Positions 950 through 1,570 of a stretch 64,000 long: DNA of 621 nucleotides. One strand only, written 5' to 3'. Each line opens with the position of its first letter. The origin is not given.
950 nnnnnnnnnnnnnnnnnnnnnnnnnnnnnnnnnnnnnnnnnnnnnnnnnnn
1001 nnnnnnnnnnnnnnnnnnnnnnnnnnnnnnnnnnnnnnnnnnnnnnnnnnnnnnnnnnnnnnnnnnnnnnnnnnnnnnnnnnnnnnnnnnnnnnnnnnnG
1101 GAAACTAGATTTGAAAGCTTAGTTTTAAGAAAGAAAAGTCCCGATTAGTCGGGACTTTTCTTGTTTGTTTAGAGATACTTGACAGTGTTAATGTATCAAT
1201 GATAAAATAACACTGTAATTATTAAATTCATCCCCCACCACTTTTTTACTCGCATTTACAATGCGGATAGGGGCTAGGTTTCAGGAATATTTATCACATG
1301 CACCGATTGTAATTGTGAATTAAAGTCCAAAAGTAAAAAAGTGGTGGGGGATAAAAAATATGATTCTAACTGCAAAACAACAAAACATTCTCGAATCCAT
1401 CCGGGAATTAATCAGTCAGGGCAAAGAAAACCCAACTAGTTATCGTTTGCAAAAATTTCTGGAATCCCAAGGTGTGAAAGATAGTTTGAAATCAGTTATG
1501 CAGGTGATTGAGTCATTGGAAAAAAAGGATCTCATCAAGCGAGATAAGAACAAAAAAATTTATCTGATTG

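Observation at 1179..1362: lexA leader: promoter overlapped by an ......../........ inverted repeat, then a perfect 21-nt long-range hairpin that sequesters the lexA Shine-Dalgarno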

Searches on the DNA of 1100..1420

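Call 47: search_rna_families(source=window, start=1100, end=1420, threshold=evalue, max_evalue=10)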
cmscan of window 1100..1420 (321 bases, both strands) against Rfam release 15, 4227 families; matches with E-value up to 10: 29.
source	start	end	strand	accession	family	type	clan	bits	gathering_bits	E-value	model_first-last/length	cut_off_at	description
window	1210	1396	-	RF03922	MIR2119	Gene; miRNA;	-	39.4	73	0.0004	1-188/188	no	MIR2119 microRNA precursor family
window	1128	1226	-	RF01859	Phe_leader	Cis-reg; leader;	-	31.2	55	0.0016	1-125/125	no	Phenylalanine leader peptide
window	1175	1363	+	RF03922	MIR2119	Gene; miRNA;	-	28.9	73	0.055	1-188/188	no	MIR2119 microRNA precursor family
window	1103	1170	+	RF01770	rimP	Cis-reg; leader;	-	28.8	47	0.0069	1-102/102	no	Gammaprotebacteria rimP leader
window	1115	1189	-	RF02621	BSnc120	Gene; sRNA;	-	24.4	114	0.0018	1-88/88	no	Brucella sRNA 120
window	1128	1229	-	RF02432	SpF25_sRNA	Gene; sRNA;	-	24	48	0.079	1-102/102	no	Streptococcus sRNA SpF25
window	1211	1376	-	RF04150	MIR2655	Gene; miRNA;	-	23.5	122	0.12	1-267/267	no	MIR2655 microRNA precursor family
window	1123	1237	-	RF00121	MicC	Gene; sRNA;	-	23.2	90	0.24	1-123/123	no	MicC RNA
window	1205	1379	-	RF04174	MIR4208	Gene; miRNA;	-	22.6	140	0.3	1-191/191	no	MIR4208 microRNA precursor family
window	1104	1164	+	RF02495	ohsC_RNA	Gene; antitoxin;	-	21.9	50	0.4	1-77/77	no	Oppression of Hydrophobic ORF by sRNA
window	1125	1167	+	RF03822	mir-3931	Gene; miRNA;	-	21.6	49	0.037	1-77/77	no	mir-3931 microRNA precursor family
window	1114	1223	+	RF02748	FtrB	Gene; sRNA;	-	21.1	66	0.31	1-115/115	no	Francisella sRNA B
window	1103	1298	-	RF02590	Spy1186876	Gene; sRNA;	-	20.3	208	0.018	1-243/243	no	S. pyogenes small RNA 1186876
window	1101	1187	-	RF01770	rimP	Cis-reg; leader;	-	20.2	47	0.5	1-102/102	no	Gammaprotebacteria rimP leader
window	1128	1209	-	RF02428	SpF11_sRNA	Gene; sRNA;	-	19.2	54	1.6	1-95/95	no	Streptococcus sRNA SpF11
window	1100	1159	+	RF02144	rsmX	Gene;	CL00106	17.3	56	0.41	42-114/114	5'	rsmX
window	1100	1161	+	RF00370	sroD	Gene; sRNA;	-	14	50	3.4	20-86/86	5'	sroD RNA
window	1100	1225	+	RF02350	psRNA6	Gene; sRNA;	-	12.2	60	0.28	199-333/333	5'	Nitrosomonas sRNA psRNA6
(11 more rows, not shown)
